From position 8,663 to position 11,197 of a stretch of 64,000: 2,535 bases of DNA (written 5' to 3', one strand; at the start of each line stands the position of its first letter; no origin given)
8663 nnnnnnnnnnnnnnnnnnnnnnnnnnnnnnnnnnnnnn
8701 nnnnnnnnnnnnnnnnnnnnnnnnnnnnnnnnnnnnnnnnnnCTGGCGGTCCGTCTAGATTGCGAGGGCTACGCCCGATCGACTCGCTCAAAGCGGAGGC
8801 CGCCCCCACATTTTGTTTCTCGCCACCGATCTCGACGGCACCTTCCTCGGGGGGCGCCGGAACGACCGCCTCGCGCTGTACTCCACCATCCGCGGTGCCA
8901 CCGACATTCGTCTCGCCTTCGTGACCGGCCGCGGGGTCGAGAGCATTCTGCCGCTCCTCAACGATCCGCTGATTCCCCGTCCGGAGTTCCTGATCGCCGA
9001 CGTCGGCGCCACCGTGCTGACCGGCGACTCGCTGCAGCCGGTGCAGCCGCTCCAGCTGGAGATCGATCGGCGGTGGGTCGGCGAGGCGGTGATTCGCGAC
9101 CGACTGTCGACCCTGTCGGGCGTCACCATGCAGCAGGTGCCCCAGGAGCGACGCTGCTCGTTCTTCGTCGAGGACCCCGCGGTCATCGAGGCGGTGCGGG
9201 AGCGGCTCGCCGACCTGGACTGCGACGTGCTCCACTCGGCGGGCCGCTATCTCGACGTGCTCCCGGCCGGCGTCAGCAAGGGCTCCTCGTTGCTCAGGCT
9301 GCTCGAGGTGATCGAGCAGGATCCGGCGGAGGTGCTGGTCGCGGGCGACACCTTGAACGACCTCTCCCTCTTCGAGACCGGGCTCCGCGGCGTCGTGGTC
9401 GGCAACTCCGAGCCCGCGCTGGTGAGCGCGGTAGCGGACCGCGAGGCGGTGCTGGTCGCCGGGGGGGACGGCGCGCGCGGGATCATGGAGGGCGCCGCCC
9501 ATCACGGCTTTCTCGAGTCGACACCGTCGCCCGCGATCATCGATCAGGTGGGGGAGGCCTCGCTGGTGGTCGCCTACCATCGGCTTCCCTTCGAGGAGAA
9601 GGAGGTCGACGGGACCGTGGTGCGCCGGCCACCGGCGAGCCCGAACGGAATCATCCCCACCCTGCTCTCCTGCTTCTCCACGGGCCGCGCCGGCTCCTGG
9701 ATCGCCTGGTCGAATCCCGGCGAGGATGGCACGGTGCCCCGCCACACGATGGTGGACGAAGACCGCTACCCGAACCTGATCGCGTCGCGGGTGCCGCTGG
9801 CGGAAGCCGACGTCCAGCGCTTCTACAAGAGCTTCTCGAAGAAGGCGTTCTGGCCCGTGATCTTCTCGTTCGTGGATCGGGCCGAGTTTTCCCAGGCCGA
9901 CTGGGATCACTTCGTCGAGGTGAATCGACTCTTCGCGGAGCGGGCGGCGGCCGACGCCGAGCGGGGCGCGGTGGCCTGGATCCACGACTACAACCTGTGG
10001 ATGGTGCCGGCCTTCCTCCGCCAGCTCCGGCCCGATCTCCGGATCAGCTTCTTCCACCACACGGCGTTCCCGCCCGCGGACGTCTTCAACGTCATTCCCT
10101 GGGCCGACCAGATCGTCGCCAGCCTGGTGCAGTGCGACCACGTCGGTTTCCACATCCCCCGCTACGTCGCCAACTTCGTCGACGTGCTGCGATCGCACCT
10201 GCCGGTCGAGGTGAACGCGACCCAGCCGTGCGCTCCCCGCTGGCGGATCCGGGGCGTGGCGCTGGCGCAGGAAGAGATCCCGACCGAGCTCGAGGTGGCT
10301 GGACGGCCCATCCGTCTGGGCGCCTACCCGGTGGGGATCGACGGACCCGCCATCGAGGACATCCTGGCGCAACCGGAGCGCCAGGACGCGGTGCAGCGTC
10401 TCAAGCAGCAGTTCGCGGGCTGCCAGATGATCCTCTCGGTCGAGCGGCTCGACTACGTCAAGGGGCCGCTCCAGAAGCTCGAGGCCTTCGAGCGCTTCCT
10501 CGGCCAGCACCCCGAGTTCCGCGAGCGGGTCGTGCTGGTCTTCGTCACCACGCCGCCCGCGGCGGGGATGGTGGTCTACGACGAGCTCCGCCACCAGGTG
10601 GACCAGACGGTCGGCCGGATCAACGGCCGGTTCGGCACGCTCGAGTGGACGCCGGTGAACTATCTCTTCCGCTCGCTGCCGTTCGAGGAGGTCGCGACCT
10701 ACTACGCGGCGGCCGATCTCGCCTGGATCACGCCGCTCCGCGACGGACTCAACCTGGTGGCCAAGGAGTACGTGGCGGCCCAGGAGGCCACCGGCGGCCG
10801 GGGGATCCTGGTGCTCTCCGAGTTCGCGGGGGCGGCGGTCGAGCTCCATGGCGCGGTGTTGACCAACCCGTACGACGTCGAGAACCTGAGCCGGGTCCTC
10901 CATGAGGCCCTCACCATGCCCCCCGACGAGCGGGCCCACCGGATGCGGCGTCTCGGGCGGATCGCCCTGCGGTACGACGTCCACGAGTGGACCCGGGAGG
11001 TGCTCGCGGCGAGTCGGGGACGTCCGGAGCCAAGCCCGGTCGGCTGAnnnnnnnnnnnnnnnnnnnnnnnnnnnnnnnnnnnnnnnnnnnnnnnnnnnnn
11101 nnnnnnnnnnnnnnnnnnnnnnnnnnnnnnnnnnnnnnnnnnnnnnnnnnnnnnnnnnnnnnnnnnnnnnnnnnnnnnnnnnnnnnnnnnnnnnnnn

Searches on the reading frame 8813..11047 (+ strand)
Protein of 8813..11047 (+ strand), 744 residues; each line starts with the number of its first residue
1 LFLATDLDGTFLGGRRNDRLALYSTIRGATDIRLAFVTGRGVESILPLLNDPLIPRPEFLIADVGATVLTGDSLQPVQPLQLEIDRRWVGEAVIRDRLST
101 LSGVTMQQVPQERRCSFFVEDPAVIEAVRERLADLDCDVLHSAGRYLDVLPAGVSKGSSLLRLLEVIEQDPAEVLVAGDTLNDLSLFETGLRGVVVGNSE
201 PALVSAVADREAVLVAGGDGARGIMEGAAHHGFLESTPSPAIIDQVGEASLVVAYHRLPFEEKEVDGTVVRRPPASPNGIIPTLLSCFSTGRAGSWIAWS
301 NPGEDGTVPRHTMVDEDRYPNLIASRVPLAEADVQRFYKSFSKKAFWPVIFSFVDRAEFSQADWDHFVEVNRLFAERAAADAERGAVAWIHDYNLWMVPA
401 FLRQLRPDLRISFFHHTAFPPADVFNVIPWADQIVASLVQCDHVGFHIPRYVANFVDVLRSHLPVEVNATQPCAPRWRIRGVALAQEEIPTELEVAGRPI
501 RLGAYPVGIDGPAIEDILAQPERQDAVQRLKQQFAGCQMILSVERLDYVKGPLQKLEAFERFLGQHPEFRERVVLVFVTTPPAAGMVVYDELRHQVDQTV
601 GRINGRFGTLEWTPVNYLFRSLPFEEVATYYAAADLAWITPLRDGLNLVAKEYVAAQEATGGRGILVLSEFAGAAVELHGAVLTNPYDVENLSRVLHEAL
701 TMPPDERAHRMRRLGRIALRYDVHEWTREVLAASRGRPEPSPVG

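Call 23: search_protein_families(library=pfam, max_evalue=0.01, proteins=[window:8813-11047:+])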
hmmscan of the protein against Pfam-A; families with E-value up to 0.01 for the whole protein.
window:8813-11047:+ (744 aa): 4 families
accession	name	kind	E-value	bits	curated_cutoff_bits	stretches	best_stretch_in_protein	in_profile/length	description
PF00982.27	Glyco_transf_20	-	6.2e-128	427.9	32.5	1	252-731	4-468/473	Glycosyltransferase family 20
PF05116.19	S6PP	-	8.4e-48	163.6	20.3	1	2-233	4-247/247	Sucrose-6F-phosphate phosphohydrolase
PF08282.18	Hydrolase_3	-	7.9e-16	59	20.9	1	118-206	147-238/255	haloacid dehalogenase-like hydrolase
PF00534.26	Glycos_transf_1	-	0.0027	17.7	26.4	0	538-570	16-49/172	Glycosyl transferases group 1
